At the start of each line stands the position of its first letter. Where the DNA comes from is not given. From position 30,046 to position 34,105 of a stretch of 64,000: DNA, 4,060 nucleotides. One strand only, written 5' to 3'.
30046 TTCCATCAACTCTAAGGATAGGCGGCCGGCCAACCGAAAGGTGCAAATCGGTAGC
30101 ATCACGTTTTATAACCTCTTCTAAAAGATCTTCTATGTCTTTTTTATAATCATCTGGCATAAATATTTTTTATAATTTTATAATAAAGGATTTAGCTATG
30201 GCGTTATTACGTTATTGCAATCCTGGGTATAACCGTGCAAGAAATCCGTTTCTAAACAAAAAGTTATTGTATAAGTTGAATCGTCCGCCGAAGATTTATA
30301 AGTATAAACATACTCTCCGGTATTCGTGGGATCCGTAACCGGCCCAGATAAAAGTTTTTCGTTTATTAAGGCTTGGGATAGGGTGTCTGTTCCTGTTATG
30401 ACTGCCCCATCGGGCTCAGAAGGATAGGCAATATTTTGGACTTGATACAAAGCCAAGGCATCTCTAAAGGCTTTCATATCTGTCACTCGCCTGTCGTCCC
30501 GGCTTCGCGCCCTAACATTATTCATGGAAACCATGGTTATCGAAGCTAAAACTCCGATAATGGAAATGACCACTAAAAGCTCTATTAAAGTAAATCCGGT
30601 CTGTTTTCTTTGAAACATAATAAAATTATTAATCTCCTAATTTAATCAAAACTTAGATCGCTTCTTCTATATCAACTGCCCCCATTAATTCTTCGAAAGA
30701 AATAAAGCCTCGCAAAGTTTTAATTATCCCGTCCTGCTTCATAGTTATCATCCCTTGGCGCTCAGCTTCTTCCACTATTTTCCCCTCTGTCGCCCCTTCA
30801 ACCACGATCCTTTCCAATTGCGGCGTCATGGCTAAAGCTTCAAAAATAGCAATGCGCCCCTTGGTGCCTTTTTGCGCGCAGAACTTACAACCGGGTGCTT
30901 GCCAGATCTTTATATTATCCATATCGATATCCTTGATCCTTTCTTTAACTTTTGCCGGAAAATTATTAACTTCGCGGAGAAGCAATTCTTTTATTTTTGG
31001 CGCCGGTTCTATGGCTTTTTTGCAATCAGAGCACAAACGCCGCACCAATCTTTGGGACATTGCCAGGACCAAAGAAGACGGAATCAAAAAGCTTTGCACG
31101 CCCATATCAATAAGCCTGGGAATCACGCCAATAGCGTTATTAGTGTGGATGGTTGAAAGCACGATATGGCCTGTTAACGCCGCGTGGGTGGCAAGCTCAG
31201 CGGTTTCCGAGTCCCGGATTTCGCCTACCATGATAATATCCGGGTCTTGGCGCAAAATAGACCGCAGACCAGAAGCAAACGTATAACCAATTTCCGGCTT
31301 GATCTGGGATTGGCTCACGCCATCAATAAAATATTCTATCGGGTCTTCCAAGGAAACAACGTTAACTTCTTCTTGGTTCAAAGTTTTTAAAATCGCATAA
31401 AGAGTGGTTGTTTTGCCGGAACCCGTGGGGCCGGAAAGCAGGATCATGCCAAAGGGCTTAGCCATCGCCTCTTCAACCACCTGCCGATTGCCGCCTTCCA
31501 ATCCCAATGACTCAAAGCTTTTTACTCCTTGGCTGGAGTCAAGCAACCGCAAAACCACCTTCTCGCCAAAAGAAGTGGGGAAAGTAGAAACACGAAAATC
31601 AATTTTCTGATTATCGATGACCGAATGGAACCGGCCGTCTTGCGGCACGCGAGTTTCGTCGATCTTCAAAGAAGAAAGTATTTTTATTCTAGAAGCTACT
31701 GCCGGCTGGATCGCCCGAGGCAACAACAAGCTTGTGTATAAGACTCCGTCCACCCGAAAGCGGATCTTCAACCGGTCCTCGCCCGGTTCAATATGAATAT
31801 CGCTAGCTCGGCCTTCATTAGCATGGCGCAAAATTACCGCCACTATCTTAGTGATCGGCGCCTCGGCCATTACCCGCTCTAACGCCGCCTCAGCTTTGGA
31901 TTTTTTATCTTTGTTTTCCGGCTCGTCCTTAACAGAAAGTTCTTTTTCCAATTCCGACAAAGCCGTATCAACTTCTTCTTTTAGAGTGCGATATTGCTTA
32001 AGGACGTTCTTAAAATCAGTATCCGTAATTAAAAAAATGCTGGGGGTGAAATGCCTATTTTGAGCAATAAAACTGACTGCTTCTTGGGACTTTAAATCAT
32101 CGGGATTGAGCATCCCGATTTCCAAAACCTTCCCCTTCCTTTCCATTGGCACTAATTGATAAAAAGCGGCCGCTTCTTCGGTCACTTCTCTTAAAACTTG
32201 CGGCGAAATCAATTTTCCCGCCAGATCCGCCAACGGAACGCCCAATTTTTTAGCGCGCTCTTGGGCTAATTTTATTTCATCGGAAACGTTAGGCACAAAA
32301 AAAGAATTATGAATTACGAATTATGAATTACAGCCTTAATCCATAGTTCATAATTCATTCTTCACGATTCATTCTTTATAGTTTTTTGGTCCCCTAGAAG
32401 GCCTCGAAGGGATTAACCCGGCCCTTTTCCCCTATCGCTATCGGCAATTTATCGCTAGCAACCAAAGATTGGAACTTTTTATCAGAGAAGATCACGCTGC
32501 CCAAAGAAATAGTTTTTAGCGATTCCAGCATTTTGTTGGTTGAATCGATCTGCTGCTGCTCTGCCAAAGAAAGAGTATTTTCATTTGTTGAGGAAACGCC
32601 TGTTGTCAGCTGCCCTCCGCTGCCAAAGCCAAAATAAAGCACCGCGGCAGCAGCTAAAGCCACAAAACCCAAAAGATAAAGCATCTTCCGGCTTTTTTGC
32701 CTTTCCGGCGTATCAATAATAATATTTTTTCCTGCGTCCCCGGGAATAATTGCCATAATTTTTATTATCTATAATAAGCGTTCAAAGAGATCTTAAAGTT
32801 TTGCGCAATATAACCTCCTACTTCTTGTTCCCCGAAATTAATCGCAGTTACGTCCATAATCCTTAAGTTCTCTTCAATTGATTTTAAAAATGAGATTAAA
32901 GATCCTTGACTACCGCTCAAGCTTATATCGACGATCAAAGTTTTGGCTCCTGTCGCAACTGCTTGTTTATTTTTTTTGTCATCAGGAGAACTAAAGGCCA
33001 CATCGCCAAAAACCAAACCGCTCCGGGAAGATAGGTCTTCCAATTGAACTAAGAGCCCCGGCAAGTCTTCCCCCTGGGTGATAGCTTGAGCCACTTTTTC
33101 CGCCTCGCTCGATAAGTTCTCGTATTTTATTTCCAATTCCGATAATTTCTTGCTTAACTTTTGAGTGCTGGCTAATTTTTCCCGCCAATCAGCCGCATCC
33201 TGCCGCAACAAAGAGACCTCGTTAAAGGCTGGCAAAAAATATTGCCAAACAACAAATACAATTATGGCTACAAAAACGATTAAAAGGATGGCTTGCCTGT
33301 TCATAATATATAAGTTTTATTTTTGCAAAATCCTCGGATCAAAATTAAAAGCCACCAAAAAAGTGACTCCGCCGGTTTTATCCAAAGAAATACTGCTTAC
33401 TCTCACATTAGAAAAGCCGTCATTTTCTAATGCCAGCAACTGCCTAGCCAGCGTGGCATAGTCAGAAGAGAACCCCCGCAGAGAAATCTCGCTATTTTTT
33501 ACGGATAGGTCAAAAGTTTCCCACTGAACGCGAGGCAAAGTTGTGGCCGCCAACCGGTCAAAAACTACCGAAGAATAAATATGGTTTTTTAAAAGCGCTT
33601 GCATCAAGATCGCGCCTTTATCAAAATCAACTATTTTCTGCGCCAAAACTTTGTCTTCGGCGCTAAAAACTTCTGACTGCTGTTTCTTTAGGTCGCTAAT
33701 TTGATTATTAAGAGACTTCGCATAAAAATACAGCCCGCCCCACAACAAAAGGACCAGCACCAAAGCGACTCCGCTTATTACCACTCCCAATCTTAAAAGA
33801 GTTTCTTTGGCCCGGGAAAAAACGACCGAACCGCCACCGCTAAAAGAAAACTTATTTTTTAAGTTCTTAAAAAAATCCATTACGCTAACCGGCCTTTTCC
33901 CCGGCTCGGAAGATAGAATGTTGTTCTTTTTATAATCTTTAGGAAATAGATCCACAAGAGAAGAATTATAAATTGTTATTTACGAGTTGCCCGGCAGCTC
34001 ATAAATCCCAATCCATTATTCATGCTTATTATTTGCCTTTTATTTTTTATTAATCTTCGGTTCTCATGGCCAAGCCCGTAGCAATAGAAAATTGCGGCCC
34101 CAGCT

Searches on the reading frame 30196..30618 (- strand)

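Call 69: search_protein_families(library=pfam, proteins=[window:30196-30618:-], max_evalue=0.001)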
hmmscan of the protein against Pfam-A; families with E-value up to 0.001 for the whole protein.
window:30196-30618:- (140 aa): 1 family
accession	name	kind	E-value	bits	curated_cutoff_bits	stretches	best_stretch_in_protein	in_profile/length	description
PF07963.17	N_methyl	-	2.4e-09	36.8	21.2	1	4-28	2-26/27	Prokaryotic N-terminal methylation motif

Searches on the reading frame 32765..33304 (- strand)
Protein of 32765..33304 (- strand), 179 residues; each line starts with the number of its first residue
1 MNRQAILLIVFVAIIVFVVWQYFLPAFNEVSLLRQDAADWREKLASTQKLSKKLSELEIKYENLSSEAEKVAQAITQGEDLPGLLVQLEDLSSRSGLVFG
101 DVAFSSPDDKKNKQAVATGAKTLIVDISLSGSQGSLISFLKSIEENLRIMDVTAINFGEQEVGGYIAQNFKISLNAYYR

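Call 69: search_protein_families(library=pfam, proteins=[window:32765-33304:-], max_evalue=0.001)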
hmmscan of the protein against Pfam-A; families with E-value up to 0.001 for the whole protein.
window:32765-33304:- (179 aa): 1 family
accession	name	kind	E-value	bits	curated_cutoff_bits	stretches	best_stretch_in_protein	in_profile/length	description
PF04350.18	PilO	-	1.2e-06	29.1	22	1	35-171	6-135/145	Pilus assembly protein, PilO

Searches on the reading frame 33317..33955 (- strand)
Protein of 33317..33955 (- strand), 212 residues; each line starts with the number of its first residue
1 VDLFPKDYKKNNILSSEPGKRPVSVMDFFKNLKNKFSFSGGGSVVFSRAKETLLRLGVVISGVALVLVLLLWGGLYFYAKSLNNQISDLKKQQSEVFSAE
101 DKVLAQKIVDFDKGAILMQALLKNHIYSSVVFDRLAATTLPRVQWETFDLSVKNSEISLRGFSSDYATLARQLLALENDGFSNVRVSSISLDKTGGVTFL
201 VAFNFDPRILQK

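Call 69: search_protein_families(library=pfam, proteins=[window:33317-33955:-], max_evalue=0.001)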
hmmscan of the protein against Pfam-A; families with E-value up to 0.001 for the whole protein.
window:33317-33955:- (212 aa): 1 family
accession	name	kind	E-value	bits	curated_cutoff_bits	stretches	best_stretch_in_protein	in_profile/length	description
PF05137.18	PilN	-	0.00044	20.7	22.8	0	132-201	3-74/78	Fimbrial assembly protein (PilN)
